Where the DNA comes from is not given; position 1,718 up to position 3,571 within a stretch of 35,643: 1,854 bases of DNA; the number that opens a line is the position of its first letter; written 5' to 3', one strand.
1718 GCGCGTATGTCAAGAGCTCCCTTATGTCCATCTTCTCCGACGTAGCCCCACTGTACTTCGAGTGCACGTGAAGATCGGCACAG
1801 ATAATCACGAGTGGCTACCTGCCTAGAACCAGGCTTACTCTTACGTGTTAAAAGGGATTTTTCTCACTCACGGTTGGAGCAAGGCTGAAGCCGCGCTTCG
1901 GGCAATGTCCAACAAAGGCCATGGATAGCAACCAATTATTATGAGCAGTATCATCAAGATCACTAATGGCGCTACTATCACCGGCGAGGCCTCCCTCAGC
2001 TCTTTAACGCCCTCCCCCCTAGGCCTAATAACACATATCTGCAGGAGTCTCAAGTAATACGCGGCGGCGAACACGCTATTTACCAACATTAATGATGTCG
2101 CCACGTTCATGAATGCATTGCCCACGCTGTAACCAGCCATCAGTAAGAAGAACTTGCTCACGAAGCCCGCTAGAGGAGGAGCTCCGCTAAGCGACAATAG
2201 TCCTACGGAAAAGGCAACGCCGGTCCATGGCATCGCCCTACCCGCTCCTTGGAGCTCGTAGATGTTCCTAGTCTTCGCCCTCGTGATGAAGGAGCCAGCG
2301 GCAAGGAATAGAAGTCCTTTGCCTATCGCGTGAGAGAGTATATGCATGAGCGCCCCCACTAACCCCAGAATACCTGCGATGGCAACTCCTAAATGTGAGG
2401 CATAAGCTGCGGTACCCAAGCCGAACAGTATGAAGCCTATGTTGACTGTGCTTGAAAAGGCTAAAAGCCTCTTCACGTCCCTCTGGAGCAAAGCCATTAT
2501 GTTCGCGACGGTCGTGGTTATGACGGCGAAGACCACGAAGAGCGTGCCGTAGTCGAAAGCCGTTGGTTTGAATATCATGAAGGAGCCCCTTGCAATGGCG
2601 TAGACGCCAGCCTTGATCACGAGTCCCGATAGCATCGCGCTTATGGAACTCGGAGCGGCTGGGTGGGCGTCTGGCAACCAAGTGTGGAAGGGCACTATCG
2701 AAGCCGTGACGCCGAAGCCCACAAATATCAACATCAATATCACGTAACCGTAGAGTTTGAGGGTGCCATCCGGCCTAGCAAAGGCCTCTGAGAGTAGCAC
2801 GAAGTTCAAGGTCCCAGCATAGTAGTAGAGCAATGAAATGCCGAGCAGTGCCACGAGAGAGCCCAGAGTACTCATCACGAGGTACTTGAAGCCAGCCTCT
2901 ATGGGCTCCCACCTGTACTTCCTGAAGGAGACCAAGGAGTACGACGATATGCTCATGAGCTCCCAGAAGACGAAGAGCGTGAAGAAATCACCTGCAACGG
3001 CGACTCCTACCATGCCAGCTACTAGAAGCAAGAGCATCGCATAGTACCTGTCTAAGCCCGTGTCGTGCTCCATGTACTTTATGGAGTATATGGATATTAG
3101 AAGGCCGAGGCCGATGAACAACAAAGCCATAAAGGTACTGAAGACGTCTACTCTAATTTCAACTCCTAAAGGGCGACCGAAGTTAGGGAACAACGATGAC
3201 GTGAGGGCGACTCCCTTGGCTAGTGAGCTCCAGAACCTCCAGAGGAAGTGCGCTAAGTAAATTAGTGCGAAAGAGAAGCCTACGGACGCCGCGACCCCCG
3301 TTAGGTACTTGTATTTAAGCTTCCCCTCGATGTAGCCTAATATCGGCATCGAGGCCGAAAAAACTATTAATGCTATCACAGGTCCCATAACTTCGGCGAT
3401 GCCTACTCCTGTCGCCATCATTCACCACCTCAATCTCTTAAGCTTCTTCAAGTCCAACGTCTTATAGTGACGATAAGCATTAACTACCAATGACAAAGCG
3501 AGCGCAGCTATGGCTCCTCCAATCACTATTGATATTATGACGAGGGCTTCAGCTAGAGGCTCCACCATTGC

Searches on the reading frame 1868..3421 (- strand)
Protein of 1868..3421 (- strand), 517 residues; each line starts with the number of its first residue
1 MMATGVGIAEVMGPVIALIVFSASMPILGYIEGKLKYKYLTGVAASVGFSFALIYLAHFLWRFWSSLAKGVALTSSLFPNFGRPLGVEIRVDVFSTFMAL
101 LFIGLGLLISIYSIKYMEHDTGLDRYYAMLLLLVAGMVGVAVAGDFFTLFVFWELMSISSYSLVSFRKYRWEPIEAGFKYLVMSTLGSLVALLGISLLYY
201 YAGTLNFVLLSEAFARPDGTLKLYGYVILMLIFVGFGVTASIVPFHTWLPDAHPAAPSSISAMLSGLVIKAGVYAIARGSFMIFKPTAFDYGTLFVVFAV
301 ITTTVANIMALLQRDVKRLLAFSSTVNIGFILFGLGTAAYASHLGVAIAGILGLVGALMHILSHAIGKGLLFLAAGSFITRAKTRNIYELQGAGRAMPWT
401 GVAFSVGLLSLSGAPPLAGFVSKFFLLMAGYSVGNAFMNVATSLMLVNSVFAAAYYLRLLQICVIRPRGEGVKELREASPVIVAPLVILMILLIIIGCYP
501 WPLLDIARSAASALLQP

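Call 54: find_encoding_contigs(protein=window:1868-3421:-, flank=1000, max_places=3)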
Protein window:1868-3421:- (517 aa): no gene with exactly this product is on record in the collection.
